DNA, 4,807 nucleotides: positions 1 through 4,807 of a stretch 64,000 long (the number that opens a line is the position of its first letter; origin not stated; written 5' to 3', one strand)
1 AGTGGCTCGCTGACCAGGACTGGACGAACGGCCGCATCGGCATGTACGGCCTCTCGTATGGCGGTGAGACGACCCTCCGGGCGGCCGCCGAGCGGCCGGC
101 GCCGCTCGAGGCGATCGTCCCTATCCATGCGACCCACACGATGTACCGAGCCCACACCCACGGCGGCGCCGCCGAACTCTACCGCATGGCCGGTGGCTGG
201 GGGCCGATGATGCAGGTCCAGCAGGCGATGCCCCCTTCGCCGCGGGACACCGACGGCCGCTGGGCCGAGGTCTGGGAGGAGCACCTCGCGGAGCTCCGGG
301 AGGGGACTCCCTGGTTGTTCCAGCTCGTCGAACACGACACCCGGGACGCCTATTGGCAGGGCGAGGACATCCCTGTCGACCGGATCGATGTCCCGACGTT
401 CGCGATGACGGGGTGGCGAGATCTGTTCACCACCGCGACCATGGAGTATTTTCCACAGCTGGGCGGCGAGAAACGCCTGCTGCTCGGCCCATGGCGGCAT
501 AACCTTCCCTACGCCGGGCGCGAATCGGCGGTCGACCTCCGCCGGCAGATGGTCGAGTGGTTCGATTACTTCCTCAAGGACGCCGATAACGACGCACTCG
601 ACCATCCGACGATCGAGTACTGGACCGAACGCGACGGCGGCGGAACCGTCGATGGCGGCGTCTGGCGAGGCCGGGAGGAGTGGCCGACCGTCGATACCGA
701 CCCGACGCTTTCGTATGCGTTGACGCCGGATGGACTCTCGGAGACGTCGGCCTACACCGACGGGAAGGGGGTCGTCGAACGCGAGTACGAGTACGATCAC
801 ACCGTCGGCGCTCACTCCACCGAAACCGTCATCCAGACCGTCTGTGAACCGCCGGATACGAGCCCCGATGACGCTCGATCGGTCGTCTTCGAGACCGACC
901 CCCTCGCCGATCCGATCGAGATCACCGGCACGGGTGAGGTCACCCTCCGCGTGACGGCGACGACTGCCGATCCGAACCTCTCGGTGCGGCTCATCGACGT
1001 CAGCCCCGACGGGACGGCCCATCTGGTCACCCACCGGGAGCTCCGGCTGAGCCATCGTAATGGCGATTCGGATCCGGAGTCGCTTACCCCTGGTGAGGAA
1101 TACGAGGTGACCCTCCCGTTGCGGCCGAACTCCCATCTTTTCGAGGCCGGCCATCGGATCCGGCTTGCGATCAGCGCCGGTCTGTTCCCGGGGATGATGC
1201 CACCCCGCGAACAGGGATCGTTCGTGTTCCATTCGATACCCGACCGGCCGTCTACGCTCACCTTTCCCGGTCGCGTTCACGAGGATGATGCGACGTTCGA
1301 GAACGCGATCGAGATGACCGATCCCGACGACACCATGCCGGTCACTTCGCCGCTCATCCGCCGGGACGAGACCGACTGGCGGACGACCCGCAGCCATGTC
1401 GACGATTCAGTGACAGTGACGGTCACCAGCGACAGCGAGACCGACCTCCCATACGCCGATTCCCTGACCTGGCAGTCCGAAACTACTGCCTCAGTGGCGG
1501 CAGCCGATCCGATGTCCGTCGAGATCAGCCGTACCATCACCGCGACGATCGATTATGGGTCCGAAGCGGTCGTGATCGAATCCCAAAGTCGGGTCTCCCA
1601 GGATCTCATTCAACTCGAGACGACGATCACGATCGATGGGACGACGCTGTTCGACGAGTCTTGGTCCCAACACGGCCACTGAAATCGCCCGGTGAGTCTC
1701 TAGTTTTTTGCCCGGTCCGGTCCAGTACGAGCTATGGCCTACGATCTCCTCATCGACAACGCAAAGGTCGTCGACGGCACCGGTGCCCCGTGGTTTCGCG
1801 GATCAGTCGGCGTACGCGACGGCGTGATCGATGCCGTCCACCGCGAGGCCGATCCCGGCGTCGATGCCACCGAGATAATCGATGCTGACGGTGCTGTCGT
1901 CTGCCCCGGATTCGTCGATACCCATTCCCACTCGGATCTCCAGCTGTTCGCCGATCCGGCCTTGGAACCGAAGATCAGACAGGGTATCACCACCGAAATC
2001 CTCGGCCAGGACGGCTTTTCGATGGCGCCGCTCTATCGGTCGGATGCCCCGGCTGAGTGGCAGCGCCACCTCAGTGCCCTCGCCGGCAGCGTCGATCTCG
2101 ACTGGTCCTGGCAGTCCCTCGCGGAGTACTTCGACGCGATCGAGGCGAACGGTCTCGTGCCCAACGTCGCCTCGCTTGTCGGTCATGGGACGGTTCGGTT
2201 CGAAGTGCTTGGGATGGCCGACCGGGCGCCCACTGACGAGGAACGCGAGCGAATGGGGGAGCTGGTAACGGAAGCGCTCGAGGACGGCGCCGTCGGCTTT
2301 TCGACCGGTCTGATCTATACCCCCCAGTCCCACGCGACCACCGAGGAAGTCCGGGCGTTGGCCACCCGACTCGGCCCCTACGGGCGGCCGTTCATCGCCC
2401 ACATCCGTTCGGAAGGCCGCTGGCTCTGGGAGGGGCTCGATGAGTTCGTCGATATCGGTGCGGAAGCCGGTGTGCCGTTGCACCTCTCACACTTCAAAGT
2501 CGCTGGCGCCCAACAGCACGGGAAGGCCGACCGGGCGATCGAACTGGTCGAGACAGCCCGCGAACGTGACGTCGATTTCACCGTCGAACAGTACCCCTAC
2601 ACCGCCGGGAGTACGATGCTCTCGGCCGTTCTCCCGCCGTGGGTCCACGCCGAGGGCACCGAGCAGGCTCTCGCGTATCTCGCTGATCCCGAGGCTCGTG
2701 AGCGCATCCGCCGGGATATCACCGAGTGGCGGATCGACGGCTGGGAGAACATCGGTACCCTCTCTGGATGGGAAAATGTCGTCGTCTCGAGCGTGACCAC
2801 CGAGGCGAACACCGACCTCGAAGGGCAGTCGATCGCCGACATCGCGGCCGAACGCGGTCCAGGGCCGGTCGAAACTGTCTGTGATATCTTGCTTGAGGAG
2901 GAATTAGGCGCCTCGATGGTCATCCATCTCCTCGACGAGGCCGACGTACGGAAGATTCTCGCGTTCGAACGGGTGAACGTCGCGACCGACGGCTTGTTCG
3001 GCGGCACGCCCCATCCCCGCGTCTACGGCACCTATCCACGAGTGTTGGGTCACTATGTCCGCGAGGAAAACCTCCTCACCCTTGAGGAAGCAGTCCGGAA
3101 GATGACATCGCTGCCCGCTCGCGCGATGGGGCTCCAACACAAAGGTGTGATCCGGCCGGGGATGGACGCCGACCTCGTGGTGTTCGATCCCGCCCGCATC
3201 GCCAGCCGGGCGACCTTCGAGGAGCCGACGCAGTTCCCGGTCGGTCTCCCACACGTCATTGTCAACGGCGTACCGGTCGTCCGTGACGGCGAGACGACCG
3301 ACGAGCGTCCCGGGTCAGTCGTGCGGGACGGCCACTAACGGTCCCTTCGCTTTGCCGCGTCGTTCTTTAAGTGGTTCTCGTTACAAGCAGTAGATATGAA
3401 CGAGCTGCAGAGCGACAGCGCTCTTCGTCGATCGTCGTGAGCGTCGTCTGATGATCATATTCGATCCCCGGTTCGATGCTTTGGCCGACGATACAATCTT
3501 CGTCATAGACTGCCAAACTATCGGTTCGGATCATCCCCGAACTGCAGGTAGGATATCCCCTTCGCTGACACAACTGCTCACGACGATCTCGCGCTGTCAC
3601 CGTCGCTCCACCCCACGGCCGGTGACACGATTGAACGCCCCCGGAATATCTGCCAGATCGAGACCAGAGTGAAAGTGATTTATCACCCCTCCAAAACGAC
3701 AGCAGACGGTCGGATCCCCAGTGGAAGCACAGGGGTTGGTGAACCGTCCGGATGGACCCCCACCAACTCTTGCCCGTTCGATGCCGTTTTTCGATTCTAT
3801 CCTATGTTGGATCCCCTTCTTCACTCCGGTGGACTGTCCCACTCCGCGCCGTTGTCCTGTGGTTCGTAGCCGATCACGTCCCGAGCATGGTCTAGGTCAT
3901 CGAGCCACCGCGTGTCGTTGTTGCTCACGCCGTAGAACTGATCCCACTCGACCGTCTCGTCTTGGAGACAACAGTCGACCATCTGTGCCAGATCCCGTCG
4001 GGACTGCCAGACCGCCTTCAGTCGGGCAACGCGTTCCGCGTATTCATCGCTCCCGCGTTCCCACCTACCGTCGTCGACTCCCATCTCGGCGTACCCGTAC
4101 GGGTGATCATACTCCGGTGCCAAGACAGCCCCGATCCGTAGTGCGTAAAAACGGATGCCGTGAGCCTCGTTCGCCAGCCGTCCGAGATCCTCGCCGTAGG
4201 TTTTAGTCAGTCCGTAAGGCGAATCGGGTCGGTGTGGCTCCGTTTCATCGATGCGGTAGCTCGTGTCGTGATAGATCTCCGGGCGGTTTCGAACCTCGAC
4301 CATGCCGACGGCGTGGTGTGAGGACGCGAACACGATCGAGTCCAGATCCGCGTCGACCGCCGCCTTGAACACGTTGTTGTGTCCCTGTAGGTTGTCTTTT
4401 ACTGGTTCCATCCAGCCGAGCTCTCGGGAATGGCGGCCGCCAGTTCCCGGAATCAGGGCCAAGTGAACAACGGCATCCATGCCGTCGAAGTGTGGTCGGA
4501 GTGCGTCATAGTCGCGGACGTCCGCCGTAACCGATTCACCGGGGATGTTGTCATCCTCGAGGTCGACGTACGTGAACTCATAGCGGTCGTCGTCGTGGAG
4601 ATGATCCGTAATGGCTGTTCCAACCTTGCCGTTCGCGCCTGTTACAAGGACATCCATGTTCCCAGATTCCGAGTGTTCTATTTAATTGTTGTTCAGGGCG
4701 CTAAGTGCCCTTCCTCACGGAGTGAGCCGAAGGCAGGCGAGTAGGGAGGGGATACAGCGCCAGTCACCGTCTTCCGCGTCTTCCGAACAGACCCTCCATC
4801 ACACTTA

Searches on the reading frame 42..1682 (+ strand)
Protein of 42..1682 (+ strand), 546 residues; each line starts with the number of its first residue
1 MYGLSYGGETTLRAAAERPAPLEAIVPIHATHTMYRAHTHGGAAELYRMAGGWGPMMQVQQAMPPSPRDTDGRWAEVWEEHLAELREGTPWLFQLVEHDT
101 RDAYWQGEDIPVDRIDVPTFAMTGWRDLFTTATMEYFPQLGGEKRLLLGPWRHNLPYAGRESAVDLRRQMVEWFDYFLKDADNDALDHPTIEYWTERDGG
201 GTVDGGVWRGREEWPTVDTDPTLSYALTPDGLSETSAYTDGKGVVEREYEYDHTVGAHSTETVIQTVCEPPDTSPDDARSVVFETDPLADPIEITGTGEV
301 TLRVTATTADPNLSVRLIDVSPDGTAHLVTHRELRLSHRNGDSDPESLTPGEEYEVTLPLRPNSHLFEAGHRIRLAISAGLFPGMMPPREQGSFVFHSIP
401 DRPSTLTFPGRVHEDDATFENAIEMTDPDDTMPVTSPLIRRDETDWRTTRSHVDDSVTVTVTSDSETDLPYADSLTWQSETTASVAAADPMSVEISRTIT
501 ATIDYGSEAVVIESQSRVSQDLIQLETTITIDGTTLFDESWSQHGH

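Call 32: search_protein_families(library=pfam, proteins=[window:42-1682:+], max_evalue=0.00001)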
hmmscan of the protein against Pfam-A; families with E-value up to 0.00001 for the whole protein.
window:42-1682:+ (546 aa): 2 families
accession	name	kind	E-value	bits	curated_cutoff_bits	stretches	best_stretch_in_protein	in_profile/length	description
PF08530.16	PepX_C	-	2.6e-34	119.5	22.5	1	186-392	4-191/217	X-Pro dipeptidyl-peptidase C-terminal non-catalytic domain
PF02129.25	Peptidase_S15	-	1.5e-25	90.8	23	1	1-153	99-260/262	X-Pro dipeptidyl-peptidase (S15 family)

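Call 63: search_protein_families(library=ncbifam, proteins=[window:42-1682:+], max_evalue=1e-10)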
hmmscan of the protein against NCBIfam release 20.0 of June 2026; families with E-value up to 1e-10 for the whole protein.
window:42-1682:+ (546 aa): 3 families
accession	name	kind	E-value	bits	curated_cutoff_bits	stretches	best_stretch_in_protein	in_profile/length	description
TIGR00976.1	CocE_NonD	subfamily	3.5e-45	155.1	66.3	1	1-383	101-507/550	CocE/NonD family hydrolase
NF003780.0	PRK05371.1-1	subfamily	2e-22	79.4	642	1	165-378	358-553/594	Xaa-Pro dipeptidyl-peptidase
NF003782.0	PRK05371.1-3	subfamily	1.9e-15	56.3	711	1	167-377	422-611/648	Xaa-Pro dipeptidyl-peptidase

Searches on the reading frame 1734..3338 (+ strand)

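Call 32: search_protein_families(library=pfam, proteins=[window:1734-3338:+], max_evalue=0.00001)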
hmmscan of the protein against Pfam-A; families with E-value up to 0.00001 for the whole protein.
window:1734-3338:+ (534 aa): 2 families
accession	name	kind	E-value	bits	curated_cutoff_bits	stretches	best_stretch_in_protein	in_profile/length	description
PF07969.17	Amidohydro_3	-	3.3e-40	139.4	29.7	1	47-516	1-472/472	Amidohydrolase family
PF01979.26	Amidohydro_1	-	4.4e-13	49.6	25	1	439-496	273-327/345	Amidohydrolase family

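Call 63: search_protein_families(library=ncbifam, proteins=[window:1734-3338:+], max_evalue=1e-10)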
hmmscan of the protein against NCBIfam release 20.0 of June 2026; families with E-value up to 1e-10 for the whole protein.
window:1734-3338:+ (534 aa): 21 families
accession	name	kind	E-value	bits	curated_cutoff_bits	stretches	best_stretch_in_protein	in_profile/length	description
NF006560.0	PRK09061.1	subfamily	1.8e-66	224.5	340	2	423-532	398-513/517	amidohydrolase family protein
TIGR00857.1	pyrC_multi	subfamily_domain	8.3e-16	58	279.05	0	436-488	320-371/412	dihydroorotase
TIGR03178.1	allantoinase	equivalog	1.4e-15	57.1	357.85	0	4-66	1-59/441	allantoinase AllB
NF004839.0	PRK06189.1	equivalog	2.5e-15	56.1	631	0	1-67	1-63/451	allantoinase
NF006689.0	PRK09237.1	equivalog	4.7e-15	55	371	0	2-87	2-88/383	amidohydrolase/deacetylase family metallohydrolase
NF002668.0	PRK02382.1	equivalog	1.1e-12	47.5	452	0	442-489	329-375/436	dihydroorotase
NF011990.0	PRK15446.2-6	subfamily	1.3e-12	47.2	233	0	441-517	319-384/390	alpha-D-ribose 1-methylphosphonate 5-triphosphate diphosphatase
TIGR01224.1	hutI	equivalog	1.7e-12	46.9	298.15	0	24-67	5-49/377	imidazolonepropionase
NF009941.0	PRK13404.1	subfamily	1.8e-12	46.7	647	0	1-68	2-64/478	dihydropyrimidinase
TIGR02318.1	phosphono_phnM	equivalog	2.1e-12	46.7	390.55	0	445-487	317-359/376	phosphonate metabolism protein PhnM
NF006559.0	PRK09060.1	equivalog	1.4e-11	43.4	482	0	2-66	4-64/444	dihydroorotase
NF006844.0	PRK09357.2-5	equivalog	1.7e-11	43.8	701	0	5-66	4-63/422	dihydroorotase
TIGR01178.1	ade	equivalog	2.5e-11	42.8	472.5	0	4-68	1-60/552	adenine deaminase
NF006845.0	PRK09357.2-6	equivalog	2.8e-11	42.7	728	0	5-67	3-64/428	dihydroorotase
TIGR02033.1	D-hydantoinase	equivalog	3.1e-11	42.9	393.25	0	6-70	2-63/454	dihydropyrimidinase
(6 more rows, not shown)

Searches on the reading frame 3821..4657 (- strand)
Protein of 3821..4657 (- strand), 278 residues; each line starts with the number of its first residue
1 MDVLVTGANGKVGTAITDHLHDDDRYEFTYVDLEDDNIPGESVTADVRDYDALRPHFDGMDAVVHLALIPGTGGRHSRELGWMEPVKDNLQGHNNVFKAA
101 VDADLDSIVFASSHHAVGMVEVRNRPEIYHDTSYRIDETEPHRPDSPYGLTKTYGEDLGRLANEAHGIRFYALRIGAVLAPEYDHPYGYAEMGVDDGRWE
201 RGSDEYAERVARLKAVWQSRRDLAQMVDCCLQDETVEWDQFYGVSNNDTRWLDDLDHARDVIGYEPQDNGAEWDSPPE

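Call 32: search_protein_families(library=pfam, proteins=[window:3821-4657:-], max_evalue=0.00001)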
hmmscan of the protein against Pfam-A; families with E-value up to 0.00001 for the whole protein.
window:3821-4657:- (278 aa): 5 families
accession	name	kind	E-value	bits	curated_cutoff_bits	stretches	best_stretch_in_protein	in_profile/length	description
PF01370.27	Epimerase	-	1.6e-21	77.3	20.9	1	3-182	1-176/240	NAD dependent epimerase/dehydratase family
PF01073.25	3Beta_HSD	-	4.4e-10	39.5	22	1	4-171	1-172/280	3-beta hydroxysteroid dehydrogenase/isomerase family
PF02719.21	Polysacc_synt_2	-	2e-07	30.9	20.2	0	3-120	1-135/293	Polysaccharide biosynthesis protein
PF13460.12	NAD_binding_10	-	2.1e-07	31.4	27.2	1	7-117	1-102/184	NAD(P)H-binding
PF04321.23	RmlD_sub_bind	-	8.2e-06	25.5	27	0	1-179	1-152/287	RmlD substrate binding domain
